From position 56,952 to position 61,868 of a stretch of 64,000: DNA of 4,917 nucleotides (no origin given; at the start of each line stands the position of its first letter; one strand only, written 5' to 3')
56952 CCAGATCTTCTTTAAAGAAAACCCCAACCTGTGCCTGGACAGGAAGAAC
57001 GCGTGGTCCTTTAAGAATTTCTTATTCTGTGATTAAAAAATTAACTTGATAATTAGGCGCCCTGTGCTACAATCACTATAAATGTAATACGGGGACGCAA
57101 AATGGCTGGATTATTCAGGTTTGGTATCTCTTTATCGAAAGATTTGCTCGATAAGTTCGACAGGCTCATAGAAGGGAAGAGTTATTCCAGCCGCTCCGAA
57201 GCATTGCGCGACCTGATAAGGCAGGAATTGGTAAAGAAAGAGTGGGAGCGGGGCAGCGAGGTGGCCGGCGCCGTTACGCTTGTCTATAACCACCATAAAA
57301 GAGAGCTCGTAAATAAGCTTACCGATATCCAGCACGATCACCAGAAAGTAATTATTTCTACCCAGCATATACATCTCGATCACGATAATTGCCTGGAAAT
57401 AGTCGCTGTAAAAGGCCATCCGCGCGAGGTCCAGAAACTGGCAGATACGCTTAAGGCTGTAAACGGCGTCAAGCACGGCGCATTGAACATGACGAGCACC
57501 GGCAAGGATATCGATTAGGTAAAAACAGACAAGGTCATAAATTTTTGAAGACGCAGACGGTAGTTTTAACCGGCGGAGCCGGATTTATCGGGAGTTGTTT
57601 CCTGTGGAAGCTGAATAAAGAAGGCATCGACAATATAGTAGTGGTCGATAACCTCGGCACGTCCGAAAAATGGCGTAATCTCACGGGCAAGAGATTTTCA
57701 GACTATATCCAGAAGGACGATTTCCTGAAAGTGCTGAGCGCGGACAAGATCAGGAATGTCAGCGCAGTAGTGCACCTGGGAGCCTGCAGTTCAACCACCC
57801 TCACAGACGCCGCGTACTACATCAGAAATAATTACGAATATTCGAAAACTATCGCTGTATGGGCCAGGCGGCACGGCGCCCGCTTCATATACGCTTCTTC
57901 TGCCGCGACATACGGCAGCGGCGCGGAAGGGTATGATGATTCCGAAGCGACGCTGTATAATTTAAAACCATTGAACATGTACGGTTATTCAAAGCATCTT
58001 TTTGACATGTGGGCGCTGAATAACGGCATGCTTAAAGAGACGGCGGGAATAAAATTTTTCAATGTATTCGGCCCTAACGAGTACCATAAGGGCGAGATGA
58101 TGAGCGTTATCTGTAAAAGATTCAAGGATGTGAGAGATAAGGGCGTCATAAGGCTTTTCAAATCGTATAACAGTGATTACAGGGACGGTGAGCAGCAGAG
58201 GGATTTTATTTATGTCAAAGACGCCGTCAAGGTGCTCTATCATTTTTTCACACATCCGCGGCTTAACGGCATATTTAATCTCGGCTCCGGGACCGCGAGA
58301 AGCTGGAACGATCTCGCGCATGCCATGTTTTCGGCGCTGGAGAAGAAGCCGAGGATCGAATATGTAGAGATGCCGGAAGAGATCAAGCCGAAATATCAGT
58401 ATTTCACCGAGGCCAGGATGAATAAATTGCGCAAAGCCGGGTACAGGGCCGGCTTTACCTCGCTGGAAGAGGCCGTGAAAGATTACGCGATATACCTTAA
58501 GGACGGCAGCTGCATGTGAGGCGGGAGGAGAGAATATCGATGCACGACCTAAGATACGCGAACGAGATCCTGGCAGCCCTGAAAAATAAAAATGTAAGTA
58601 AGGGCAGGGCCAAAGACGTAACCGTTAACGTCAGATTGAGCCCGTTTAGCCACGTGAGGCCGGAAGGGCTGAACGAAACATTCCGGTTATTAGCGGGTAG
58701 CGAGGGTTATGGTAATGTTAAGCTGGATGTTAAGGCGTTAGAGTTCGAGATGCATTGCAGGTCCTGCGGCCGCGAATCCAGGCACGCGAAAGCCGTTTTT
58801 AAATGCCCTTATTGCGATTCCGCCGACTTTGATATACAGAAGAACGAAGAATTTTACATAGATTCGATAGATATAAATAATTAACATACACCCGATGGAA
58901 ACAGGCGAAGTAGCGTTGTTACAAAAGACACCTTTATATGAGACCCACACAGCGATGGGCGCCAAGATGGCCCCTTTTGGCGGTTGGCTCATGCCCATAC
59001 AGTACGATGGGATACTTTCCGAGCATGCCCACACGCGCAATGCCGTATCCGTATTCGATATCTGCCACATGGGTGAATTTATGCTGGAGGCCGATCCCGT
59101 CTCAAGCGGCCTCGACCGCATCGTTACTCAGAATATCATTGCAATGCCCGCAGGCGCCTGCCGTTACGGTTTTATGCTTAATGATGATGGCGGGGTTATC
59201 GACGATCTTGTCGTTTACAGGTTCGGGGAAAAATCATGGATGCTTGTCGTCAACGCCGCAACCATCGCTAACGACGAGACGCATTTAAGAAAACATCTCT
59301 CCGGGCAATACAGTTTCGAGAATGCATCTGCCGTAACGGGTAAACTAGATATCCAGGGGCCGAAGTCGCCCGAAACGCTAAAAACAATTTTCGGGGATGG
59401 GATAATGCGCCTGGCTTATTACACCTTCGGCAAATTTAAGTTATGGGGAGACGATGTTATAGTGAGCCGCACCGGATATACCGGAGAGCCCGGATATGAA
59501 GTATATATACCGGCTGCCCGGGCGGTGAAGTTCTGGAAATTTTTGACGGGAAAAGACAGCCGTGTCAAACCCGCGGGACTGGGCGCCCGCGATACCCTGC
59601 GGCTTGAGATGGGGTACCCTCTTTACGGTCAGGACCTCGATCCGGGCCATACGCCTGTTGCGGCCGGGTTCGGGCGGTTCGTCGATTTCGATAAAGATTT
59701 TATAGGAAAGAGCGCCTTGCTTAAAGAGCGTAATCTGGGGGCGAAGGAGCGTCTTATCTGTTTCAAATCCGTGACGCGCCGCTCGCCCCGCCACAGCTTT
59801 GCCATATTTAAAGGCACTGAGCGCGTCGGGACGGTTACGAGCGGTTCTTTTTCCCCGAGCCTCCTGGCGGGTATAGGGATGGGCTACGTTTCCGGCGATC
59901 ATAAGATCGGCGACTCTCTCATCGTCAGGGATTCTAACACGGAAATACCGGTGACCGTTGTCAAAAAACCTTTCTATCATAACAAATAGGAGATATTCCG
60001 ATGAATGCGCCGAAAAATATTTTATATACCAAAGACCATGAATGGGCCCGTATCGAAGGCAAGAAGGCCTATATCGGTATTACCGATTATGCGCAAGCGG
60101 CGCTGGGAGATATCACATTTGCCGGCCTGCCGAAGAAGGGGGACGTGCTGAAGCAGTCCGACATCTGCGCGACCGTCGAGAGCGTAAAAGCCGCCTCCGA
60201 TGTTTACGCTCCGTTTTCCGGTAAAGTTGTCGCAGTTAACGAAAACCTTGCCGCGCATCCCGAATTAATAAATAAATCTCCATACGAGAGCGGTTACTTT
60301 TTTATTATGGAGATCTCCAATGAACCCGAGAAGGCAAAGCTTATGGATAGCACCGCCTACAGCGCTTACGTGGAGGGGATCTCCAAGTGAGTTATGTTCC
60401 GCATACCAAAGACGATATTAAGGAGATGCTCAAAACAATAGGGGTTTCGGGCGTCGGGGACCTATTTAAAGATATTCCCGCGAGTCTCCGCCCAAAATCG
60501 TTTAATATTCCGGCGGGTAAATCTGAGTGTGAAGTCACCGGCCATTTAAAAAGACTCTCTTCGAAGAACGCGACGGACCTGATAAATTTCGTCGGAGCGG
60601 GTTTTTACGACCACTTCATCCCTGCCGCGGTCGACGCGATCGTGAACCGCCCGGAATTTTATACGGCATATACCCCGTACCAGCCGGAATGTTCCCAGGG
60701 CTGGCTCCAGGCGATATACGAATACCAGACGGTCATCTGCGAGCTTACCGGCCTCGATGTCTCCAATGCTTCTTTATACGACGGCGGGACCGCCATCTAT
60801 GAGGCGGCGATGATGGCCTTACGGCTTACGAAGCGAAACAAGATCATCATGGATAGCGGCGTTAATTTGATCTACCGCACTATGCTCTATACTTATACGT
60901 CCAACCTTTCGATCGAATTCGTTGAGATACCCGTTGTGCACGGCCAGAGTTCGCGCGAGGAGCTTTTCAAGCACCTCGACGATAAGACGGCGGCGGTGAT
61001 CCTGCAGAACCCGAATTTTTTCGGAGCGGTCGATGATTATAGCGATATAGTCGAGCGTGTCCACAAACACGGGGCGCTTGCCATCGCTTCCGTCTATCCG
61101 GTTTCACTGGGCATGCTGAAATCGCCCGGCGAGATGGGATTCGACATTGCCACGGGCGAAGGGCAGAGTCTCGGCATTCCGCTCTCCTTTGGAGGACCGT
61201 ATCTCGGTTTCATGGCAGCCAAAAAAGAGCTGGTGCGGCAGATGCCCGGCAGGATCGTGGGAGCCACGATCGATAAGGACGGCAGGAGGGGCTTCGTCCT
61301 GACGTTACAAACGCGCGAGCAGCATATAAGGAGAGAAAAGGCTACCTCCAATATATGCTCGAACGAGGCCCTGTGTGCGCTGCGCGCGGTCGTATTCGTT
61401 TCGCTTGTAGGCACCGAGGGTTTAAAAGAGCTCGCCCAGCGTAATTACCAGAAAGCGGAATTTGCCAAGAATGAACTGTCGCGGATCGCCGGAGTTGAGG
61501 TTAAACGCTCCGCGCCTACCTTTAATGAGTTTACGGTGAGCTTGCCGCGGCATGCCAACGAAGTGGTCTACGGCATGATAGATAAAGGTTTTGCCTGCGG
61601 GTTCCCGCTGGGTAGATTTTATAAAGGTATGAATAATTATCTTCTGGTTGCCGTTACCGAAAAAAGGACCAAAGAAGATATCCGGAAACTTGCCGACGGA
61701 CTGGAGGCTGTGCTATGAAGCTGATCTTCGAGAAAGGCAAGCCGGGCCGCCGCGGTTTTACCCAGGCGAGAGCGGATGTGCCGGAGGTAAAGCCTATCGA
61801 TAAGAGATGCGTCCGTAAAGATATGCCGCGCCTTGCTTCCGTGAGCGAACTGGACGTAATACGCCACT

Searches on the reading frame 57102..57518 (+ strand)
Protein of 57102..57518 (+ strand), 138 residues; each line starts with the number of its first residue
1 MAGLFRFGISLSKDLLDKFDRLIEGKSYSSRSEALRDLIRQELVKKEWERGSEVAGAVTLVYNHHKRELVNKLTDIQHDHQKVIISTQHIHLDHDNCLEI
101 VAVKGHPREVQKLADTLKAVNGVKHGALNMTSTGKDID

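Call 11: search_protein_families(library=pfam, proteins=[window:57102-57518:+])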
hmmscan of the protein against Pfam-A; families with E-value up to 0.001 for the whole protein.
window:57102-57518:+ (138 aa): 2 families
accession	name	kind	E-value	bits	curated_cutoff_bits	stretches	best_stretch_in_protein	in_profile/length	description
PF08753.17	NikR_C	-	2.4e-32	111.4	22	1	55-131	1-77/77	NikR C terminal nickel binding domain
PF01402.27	RHH_1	-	5.2e-08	33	20.5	1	6-44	1-38/39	Ribbon-helix-helix protein, copG family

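Call 24: find_encoding_contigs(protein=window:57102-57518:+, flank=10000, max_places=10)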
Protein window:57102-57518:+ (138 aa): 2 contigs read that carry it; 2 places shown.
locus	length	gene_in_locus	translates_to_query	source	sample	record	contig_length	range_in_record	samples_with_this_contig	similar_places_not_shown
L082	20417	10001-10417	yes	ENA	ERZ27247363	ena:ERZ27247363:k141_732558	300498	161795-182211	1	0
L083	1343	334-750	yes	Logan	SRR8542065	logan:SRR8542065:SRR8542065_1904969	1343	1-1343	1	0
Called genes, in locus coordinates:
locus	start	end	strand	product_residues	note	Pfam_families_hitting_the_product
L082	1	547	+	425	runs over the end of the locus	PF02195:ParB_N, PF01555:N6_N4_Mtase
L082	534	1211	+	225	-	-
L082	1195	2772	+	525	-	PF17289:Terminase_6C (weak)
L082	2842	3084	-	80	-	PF13560:HTH_31 (weak), PF12844:HTH_19, PF01381:HTH_3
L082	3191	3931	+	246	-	PF13180:PDZ_2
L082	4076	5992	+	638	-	PF28530:DUF8426 (weak)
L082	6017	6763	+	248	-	PF01939:NucS_C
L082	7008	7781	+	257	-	-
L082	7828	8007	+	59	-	-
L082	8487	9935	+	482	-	PF03435:Sacchrp_dh_NADP, PF16653:Sacchrp_dh_C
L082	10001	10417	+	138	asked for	PF01402:RHH_1, PF08753:NikR_C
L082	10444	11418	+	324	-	PF01073:3Beta_HSD, PF01370:Epimerase, PF04321:RmlD_sub_bind (weak), PF16363:GDP_Man_Dehyd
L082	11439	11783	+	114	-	PF01155:HypA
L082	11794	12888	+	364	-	PF01571:GCV_T, PF08669:GCV_T_C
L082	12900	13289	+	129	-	PF01597:GCV_H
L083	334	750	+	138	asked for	PF01402:RHH_1, PF08753:NikR_C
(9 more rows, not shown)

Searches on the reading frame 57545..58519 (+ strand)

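Call 12: search_protein_families(library=pfam, proteins=[window:57545-58519:+])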
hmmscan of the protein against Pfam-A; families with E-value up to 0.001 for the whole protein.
window:57545-58519:+ (324 aa): 5 families
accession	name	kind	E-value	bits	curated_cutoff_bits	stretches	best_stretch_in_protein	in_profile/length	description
PF01370.27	Epimerase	-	1e-39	136.8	20.9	1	6-247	1-240/240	NAD dependent epimerase/dehydratase family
PF16363.11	GDP_Man_Dehyd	-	9.4e-16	58.6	27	1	8-297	2-300/332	GDP-mannose 4,6 dehydratase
PF04321.23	RmlD_sub_bind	-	3.9e-08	33.1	27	1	5-278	2-236/287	RmlD substrate binding domain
PF01073.25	3Beta_HSD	-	8.4e-08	32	22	1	7-178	1-185/280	3-beta hydroxysteroid dehydrogenase/isomerase family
PF02719.21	Polysacc_synt_2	-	2.2e-05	24.2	20.2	0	141-270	133-252/293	Polysaccharide biosynthesis protein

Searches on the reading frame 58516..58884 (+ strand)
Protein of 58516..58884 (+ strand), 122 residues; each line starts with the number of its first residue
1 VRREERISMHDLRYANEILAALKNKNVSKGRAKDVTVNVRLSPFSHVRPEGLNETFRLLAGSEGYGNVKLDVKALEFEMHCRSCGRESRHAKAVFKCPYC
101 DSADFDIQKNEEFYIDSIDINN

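Call 12: search_protein_families(library=pfam, proteins=[window:58516-58884:+])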
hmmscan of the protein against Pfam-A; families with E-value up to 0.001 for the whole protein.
window:58516-58884:+ (122 aa): 1 family
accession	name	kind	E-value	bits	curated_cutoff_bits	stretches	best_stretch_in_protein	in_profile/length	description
PF01155.25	HypA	-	3.2e-18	66.2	28.9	1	9-119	1-111/112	Hydrogenase/urease nickel incorporation, metallochaperone, hypA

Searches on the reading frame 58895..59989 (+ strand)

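Call 12: search_protein_families(library=pfam, proteins=[window:58895-59989:+])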
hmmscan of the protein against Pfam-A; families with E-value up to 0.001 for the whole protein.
window:58895-59989:+ (364 aa): 2 families
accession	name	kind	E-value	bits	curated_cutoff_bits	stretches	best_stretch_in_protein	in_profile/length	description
PF01571.26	GCV_T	-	9.2e-80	268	25.6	1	14-261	1-254/255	Aminomethyltransferase folate-binding domain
PF08669.17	GCV_T_C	-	4.6e-16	58.9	25.9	1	286-361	2-79/80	Glycine cleavage T-protein C-terminal barrel domain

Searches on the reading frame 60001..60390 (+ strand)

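Call 12: search_protein_families(library=pfam, proteins=[window:60001-60390:+])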
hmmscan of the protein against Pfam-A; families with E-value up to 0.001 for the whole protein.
window:60001-60390:+ (129 aa): 2 families
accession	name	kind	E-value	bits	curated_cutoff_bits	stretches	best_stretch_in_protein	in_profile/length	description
PF01597.25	GCV_H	-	5.8e-39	133.2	22.2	1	8-125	2-120/122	Glycine cleavage H-protein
PF00364.28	Biotin_lipoyl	-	0.00062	20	22.1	1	45-80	22-57/73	Biotin-requiring enzyme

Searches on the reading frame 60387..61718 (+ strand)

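Call 12: search_protein_families(library=pfam, proteins=[window:60387-61718:+])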
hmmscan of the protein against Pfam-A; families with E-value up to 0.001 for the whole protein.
window:60387-61718:+ (443 aa): 2 families
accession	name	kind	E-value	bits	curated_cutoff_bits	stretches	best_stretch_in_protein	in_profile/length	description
PF02347.22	GDC-P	-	1.7e-134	449.4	26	1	2-436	2-426/429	Glycine cleavage system P-protein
PF00266.25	Aminotran_5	-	7.2e-05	22.4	21.5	1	181-386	119-316/371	Aminotransferase class-V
